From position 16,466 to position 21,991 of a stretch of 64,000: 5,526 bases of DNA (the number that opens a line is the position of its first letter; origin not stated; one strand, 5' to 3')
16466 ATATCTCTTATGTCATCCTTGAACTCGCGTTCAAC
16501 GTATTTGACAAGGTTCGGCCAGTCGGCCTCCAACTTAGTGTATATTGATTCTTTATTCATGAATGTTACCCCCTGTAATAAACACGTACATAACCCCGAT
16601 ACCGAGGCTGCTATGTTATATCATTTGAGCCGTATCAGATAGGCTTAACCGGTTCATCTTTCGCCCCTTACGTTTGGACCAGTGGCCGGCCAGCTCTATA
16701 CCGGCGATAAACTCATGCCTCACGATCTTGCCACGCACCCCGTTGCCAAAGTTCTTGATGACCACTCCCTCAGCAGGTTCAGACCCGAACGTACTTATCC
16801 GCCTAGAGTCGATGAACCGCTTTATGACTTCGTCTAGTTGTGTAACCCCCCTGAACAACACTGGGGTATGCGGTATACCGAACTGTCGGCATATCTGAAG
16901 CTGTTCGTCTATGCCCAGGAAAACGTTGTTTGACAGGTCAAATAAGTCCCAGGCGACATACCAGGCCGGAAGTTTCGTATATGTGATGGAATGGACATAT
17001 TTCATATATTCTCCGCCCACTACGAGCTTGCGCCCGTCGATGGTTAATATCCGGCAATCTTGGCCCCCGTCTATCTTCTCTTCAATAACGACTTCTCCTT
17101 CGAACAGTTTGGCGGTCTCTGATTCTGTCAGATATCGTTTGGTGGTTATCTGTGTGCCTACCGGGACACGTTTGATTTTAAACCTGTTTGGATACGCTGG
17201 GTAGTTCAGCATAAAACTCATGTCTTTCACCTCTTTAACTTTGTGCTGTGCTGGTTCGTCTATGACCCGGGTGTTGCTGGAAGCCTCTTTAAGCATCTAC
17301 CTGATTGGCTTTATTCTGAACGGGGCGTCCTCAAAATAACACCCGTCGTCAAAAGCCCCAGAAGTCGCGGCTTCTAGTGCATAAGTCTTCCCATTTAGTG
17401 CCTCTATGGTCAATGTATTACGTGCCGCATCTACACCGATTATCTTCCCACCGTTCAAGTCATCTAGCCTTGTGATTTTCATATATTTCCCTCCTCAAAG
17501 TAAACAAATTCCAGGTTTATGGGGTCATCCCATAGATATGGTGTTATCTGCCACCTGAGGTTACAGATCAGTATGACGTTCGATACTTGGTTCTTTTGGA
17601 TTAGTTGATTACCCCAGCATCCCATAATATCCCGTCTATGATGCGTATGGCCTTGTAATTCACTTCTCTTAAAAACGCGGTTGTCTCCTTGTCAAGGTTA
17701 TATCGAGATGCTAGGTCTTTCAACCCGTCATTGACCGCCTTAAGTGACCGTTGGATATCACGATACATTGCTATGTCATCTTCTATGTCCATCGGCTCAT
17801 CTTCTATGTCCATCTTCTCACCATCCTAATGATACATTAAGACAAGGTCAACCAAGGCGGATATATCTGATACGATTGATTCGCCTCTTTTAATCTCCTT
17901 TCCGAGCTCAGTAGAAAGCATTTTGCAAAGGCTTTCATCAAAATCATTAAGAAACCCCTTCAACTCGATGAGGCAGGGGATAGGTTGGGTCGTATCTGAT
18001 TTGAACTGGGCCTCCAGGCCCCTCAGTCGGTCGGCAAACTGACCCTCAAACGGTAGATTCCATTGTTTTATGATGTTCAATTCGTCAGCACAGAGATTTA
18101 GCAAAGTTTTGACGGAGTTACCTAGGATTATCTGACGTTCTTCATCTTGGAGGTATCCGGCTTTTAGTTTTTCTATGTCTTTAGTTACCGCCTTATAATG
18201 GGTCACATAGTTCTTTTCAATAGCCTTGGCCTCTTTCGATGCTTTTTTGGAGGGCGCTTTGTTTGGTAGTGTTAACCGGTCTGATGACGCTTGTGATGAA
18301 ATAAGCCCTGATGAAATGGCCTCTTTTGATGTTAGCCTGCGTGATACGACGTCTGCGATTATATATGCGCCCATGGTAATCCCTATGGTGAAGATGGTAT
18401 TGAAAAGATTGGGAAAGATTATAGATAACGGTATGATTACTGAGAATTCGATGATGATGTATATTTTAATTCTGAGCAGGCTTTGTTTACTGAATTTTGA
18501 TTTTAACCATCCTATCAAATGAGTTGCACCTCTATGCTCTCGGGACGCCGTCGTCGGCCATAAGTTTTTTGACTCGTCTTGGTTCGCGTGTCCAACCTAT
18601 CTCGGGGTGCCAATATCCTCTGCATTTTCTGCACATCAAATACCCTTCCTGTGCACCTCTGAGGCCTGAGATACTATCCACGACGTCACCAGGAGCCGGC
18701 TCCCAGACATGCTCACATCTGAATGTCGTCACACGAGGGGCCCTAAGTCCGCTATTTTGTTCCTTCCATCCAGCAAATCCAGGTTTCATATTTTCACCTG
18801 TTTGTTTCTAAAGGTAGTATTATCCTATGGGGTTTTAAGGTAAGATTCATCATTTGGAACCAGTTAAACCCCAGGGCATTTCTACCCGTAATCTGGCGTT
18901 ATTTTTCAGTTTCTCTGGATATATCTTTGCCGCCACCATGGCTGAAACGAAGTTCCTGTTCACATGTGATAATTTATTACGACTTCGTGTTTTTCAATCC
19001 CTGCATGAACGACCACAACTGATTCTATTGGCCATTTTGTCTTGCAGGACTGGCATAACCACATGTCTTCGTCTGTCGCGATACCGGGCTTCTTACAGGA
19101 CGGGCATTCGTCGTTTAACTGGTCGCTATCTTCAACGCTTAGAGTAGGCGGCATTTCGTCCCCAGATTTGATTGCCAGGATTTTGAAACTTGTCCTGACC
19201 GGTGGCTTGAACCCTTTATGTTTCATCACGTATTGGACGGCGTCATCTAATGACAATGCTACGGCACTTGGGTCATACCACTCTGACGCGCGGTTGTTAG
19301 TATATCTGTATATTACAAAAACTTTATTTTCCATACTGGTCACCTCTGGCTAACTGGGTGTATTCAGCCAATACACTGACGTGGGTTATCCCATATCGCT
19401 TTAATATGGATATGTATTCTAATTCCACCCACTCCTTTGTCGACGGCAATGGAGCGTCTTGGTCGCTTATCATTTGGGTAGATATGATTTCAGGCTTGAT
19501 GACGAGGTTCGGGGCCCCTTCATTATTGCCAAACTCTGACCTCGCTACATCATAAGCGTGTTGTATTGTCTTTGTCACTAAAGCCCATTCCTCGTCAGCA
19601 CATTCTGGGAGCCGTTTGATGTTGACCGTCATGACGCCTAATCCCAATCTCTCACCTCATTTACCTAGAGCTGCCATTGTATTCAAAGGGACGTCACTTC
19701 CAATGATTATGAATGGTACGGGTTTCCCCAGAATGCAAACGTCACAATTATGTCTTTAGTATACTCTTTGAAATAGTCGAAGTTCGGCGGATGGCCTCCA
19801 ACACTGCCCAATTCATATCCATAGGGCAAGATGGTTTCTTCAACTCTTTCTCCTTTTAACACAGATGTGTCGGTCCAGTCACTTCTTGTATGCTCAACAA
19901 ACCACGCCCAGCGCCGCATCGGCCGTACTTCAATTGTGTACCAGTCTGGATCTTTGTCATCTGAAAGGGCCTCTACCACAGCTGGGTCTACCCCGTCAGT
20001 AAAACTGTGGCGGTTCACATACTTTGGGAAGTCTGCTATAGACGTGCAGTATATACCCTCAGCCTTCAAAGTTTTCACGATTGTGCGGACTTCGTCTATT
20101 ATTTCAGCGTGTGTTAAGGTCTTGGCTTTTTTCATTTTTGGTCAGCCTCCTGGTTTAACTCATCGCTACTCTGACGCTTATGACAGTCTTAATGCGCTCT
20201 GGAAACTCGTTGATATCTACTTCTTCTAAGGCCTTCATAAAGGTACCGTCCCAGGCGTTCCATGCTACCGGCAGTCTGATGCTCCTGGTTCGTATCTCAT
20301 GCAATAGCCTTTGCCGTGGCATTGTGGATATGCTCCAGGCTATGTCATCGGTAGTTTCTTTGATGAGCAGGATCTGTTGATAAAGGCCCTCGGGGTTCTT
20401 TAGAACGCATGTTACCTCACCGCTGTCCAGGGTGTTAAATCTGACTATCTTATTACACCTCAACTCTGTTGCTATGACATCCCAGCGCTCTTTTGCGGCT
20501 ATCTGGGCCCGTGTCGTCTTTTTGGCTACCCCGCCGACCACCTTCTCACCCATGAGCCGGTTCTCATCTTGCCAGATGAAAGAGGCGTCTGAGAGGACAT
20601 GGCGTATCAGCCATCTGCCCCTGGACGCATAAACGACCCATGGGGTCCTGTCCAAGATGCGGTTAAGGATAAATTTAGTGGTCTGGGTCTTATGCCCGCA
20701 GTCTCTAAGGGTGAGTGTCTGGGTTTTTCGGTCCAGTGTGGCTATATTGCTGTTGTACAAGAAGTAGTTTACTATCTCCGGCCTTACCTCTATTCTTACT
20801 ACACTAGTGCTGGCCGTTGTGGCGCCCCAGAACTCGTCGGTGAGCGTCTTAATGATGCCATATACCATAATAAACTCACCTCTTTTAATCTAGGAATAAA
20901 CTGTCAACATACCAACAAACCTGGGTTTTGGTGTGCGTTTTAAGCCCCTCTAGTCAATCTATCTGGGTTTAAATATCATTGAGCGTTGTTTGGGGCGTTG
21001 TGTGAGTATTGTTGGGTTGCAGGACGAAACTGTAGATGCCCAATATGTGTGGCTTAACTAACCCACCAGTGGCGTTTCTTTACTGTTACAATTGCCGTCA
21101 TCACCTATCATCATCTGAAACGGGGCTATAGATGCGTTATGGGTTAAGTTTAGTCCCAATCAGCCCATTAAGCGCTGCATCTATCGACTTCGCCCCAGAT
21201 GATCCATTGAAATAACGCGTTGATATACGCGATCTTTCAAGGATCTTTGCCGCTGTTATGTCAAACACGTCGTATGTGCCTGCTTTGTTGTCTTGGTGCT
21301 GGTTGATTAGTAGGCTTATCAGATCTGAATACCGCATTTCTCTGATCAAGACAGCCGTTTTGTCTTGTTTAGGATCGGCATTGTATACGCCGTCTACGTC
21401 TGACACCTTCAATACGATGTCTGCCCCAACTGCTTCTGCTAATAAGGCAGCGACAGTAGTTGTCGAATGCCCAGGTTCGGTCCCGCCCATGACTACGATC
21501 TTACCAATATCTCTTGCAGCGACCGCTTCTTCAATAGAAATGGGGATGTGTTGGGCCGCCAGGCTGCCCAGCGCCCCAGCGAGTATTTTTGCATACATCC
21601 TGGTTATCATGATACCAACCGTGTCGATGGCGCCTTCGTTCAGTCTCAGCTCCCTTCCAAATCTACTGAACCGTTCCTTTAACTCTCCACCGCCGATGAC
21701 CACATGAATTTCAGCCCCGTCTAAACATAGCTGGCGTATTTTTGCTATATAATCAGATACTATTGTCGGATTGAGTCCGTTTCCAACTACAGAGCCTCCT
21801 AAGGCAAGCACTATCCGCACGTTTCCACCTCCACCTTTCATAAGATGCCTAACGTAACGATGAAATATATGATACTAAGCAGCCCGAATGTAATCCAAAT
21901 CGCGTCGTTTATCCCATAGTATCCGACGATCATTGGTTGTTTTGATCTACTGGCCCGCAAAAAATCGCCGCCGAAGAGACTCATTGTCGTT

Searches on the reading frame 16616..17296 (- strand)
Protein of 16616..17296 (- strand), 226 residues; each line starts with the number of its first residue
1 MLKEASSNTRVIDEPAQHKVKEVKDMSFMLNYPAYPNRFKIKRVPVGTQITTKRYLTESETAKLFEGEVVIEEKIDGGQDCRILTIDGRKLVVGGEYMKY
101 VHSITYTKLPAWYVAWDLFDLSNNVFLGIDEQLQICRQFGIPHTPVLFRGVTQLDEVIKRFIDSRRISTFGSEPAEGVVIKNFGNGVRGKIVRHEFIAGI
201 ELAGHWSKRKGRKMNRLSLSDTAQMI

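Call 28: search_protein_families(library=pfam, max_evalue=0.01, proteins=[window:16616-17296:-])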
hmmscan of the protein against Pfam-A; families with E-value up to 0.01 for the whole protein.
window:16616-17296:- (226 aa): 1 family
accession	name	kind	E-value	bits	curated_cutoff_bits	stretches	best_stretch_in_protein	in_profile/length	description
PF09414.15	RNA_ligase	-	4.3e-15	56.7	27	1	87-191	62-170/171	RNA ligase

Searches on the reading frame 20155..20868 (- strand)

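Call 28: search_protein_families(library=pfam, max_evalue=0.01, proteins=[window:20155-20868:-])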
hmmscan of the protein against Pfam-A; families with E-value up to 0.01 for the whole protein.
window:20155-20868:- (237 aa): 1 family
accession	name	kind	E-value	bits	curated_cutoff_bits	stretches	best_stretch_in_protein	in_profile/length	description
PF23790.1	Kyano_Gp96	-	0.00054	20.5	27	1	19-91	21-93/110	Kyanoviridae Gp96 protein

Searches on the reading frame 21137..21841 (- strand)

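Call 28: search_protein_families(library=pfam, max_evalue=0.01, proteins=[window:21137-21841:-])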
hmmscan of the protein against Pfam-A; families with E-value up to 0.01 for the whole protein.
window:21137-21841:- (234 aa): 1 family
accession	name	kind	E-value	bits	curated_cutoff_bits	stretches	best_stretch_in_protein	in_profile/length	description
PF00696.33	AA_kinase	-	6.4e-26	92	24.9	1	9-209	2-231/234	Amino acid kinase family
